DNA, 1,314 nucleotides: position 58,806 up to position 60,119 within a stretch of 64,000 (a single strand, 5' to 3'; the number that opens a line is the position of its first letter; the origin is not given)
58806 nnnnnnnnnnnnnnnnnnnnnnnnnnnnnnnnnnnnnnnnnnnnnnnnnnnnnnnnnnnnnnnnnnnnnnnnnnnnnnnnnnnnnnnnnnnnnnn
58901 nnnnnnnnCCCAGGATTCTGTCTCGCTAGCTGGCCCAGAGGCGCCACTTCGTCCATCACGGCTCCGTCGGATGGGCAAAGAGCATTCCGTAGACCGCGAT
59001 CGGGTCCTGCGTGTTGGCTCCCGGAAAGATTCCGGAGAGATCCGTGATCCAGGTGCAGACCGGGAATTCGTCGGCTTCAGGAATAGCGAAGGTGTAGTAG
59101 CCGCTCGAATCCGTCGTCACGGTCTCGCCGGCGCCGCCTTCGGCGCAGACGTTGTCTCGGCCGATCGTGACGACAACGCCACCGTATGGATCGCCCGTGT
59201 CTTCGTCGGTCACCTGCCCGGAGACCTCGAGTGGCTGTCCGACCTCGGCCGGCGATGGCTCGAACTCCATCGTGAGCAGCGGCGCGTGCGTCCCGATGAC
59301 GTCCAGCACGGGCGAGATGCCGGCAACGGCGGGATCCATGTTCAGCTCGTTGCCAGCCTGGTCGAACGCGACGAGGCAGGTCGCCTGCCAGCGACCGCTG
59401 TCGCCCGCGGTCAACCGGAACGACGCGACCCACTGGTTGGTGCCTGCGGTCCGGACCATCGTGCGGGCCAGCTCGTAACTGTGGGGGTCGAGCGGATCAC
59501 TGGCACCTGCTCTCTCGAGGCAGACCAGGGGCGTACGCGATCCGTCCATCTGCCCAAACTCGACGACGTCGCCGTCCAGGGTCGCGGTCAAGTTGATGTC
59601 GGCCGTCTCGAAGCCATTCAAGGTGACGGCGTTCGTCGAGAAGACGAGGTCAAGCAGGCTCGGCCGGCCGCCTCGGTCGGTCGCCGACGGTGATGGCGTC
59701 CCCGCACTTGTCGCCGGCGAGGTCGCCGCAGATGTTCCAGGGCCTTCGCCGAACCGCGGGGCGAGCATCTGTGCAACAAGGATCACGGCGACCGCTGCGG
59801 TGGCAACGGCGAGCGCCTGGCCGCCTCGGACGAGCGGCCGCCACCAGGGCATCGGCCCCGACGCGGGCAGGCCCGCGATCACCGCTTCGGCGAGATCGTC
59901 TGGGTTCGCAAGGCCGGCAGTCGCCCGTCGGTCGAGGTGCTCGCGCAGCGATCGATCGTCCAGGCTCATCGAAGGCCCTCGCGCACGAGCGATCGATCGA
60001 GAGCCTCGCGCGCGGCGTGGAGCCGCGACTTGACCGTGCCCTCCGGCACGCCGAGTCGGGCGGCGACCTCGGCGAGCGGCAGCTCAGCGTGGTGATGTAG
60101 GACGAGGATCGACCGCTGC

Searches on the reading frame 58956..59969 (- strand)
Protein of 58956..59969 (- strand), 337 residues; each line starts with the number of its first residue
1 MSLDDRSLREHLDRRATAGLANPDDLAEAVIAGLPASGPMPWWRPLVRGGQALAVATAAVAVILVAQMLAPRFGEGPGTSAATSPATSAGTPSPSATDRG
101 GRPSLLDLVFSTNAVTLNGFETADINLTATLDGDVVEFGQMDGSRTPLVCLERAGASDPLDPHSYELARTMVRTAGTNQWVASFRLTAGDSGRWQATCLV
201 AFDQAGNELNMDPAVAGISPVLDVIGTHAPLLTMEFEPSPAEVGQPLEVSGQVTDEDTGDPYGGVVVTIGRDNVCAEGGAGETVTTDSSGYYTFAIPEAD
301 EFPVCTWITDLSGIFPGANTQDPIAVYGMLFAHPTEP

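Call 29: search_protein_families(library=pfam, proteins=[window:58956-59969:-], max_evalue=0.001)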
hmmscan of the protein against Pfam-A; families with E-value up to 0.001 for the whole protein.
window:58956-59969:- (337 aa): 1 family
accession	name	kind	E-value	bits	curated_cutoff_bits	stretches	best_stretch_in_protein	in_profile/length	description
PF13620.12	CarboxypepD_reg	-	1.4e-06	28.9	32.3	1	249-297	2-46/82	Carboxypeptidase regulatory-like domain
